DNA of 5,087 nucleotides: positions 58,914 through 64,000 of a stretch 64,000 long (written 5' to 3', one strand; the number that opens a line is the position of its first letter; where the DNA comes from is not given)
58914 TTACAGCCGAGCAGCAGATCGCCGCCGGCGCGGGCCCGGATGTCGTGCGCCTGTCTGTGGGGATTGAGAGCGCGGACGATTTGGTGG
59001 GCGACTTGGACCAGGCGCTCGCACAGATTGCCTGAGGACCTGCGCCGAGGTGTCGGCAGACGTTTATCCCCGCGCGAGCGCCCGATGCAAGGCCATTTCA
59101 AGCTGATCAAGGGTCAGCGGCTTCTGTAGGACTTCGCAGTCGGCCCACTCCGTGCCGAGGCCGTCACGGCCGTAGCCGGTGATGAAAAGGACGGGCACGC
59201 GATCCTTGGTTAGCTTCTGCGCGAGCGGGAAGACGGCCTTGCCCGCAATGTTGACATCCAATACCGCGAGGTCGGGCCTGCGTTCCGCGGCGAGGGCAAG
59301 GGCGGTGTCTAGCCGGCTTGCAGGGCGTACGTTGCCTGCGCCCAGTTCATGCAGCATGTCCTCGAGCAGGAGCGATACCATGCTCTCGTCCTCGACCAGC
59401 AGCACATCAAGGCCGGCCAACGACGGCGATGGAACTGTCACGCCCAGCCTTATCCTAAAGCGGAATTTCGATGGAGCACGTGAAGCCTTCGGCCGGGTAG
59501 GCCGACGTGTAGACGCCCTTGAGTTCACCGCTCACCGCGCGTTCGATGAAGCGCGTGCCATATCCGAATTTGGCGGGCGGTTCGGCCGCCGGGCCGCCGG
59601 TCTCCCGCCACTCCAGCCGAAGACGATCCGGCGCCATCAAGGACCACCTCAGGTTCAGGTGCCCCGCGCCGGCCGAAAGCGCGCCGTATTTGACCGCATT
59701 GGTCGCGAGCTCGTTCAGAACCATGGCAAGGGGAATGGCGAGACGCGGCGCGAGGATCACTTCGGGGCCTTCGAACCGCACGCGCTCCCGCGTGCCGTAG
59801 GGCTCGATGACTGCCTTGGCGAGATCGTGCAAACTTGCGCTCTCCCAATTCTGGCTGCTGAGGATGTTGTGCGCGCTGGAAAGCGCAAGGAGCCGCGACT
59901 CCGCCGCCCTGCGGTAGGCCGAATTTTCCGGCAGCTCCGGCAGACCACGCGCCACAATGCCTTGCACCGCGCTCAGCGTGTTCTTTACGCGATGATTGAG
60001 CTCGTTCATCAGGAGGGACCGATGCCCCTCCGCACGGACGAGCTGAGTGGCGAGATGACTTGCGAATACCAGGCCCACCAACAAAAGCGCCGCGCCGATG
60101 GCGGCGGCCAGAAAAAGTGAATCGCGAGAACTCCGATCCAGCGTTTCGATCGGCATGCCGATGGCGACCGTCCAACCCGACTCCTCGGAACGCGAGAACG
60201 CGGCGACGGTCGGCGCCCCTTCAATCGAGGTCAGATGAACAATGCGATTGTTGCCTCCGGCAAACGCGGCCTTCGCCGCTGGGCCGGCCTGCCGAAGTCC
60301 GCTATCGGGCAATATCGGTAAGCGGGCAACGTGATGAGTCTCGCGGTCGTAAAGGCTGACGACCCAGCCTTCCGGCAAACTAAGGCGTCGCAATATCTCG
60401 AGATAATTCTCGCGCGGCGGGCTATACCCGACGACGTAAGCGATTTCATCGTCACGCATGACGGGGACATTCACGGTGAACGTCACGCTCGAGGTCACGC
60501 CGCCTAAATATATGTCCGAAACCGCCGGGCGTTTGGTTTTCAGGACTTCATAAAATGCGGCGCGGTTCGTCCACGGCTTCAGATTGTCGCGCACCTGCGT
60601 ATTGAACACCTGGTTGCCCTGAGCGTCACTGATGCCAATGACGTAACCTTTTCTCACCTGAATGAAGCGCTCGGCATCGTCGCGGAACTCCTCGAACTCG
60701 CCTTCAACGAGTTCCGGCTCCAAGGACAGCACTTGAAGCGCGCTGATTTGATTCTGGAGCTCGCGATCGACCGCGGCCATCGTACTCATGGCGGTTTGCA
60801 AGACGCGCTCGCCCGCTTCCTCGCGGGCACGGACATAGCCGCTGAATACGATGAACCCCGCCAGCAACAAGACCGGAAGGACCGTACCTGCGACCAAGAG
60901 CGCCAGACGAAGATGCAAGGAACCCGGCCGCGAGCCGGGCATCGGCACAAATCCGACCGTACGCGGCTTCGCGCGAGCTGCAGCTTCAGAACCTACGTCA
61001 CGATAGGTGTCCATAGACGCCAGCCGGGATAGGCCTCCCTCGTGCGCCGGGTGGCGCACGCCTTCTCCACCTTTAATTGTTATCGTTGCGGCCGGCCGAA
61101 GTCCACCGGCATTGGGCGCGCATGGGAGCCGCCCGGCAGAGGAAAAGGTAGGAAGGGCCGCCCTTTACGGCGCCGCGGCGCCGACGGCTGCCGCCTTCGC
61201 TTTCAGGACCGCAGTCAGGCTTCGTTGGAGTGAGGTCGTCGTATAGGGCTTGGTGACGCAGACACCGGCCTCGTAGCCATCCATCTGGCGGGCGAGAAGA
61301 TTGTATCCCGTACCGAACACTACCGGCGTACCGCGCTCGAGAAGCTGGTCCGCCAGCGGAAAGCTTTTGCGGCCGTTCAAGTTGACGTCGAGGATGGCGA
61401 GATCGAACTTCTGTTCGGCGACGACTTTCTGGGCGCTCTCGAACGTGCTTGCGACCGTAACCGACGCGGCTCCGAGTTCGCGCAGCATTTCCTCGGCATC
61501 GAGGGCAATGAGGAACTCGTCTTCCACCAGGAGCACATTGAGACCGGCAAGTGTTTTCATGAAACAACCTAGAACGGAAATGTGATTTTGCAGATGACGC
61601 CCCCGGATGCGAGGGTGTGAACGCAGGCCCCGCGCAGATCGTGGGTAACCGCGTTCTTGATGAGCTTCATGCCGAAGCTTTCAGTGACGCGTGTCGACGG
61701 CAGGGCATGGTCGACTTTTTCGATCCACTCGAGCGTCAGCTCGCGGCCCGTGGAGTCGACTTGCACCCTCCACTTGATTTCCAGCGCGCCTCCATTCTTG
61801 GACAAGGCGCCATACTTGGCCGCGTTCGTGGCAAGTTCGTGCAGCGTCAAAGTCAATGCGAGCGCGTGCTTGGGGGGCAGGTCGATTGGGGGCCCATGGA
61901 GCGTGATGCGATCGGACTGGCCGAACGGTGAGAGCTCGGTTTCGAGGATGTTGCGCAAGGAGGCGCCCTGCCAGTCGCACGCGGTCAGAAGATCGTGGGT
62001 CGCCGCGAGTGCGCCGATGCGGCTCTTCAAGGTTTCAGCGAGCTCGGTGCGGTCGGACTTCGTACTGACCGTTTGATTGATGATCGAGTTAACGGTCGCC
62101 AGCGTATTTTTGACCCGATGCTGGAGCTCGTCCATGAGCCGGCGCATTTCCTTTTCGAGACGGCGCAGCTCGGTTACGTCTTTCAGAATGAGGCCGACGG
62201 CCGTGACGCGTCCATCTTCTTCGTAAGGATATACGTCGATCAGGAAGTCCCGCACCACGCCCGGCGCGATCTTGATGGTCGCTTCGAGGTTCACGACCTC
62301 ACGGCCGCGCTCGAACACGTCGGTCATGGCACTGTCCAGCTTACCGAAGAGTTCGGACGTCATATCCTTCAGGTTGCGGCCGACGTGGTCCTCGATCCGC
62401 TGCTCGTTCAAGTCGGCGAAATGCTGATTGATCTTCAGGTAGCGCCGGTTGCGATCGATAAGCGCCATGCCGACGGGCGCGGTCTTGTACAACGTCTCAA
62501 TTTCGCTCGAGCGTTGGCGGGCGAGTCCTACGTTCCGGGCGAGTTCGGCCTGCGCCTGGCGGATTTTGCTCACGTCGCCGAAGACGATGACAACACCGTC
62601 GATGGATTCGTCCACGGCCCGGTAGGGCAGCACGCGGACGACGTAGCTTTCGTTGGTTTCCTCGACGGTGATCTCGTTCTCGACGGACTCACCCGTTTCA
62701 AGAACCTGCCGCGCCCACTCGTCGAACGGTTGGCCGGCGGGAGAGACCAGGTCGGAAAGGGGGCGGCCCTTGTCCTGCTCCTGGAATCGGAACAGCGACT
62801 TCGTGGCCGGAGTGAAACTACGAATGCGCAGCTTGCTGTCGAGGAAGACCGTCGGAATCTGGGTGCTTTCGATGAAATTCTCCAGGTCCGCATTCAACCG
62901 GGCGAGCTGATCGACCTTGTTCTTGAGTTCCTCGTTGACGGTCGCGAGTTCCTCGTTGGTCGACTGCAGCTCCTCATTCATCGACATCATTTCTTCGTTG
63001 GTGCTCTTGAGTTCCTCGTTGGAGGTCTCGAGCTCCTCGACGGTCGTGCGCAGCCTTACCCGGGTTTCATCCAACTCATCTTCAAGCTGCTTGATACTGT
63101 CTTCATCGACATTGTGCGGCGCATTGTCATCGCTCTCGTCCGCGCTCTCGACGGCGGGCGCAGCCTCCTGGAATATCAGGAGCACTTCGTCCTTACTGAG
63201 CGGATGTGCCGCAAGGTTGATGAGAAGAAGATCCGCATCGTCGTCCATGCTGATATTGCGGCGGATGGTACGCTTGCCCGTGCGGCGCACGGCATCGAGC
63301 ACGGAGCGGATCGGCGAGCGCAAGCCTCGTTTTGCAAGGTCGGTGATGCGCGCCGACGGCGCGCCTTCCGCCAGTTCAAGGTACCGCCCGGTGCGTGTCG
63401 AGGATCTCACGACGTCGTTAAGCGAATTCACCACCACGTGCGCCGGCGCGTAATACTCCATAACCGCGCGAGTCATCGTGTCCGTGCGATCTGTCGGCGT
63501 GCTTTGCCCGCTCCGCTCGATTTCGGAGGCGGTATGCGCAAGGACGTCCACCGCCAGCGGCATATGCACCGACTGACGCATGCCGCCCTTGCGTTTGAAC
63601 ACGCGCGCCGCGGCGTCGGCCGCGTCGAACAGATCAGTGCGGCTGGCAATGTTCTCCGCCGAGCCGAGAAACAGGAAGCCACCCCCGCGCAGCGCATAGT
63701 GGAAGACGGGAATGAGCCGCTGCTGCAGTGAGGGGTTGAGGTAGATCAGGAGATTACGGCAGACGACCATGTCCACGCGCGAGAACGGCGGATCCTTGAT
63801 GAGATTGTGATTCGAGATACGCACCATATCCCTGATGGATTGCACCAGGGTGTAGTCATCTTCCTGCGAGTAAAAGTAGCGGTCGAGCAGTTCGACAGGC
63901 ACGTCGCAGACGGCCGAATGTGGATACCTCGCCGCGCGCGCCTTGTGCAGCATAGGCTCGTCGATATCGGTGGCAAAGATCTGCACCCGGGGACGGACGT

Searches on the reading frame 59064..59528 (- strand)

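Call 78: search_protein_families(library=pfam, proteins=[window:59064-59528:-], max_evalue=0.0001)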
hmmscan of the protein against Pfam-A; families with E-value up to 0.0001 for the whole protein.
window:59064-59528:- (154 aa): 1 family
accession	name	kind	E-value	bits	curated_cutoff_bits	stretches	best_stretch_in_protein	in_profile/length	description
PF00072.30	Response_reg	-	1.4e-10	41.7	30.2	1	42-146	1-109/111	Response regulator receiver domain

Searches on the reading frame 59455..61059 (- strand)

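Call 78: search_protein_families(library=pfam, proteins=[window:59455-61059:-], max_evalue=0.0001)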
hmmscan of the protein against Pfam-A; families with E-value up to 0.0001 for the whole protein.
window:59455-61059:- (534 aa): 2 families
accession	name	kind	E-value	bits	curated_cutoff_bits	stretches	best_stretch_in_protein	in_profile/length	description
PF07536.20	HWE_HK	-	1e-21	77.9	22.8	1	353-433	1-83/83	HWE histidine kinase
PF07568.18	HisKA_2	-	1.8e-05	25.2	22.3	1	353-417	1-68/76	Histidine kinase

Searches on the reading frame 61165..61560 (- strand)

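Call 78: search_protein_families(library=pfam, proteins=[window:61165-61560:-], max_evalue=0.0001)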
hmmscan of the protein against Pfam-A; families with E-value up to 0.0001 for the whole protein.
window:61165-61560:- (131 aa): 1 family
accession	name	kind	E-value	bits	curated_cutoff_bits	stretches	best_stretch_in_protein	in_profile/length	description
PF00072.30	Response_reg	-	1.4e-11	44.9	30.2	1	9-113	1-108/111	Response regulator receiver domain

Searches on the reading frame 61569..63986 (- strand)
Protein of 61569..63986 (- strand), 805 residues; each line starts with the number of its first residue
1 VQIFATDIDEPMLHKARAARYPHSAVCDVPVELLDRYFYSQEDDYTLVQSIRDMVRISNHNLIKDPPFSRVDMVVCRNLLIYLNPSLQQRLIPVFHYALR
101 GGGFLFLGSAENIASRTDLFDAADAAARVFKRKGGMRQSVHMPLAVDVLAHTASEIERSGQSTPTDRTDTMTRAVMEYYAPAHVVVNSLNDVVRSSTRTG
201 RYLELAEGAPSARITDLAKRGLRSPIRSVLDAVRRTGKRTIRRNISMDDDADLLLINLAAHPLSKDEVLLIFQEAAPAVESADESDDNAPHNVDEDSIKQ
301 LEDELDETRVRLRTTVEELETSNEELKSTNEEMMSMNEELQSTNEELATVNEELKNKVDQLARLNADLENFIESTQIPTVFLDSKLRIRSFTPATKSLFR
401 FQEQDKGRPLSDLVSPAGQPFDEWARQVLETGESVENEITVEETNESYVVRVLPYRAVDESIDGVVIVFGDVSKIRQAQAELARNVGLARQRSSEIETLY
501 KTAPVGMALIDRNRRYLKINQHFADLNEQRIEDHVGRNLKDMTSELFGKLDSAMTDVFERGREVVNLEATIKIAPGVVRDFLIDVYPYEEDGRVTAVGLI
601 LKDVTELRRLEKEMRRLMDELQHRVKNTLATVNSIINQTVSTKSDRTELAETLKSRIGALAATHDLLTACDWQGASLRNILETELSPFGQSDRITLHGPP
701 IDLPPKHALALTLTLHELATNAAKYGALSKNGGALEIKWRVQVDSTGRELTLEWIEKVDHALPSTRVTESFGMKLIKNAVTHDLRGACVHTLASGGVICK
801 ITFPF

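Call 78: search_protein_families(library=pfam, proteins=[window:61569-63986:-], max_evalue=0.0001)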
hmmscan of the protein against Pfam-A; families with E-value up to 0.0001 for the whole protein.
window:61569-63986:- (805 aa): 8 families
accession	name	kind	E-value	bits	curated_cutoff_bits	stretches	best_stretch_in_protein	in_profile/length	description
PF01739.24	CheR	-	6.5e-33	114.2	27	1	1-125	65-191/195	CheR methyltransferase, SAM binding domain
PF13596.12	PAS_10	-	1.4e-30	106.5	22.1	1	368-472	1-105/106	PAS domain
PF07536.20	HWE_HK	-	7.4e-28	97.6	22.8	1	620-699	1-82/83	HWE histidine kinase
PF08448.16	PAS_4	-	1e-19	71.2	23.1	2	503-609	4-110/110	PAS fold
PF00989.32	PAS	-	4.3e-11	43.2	22.6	0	496-604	3-113/113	PAS fold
PF07568.18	HisKA_2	-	3.8e-08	33.8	22.3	1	620-669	1-52/76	Histidine kinase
PF13426.13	PAS_9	-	2.5e-07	31.3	27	0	504-606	1-103/103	PAS domain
PF13188.13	PAS_8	-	3.4e-05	24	21.8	0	496-526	3-33/65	PAS domain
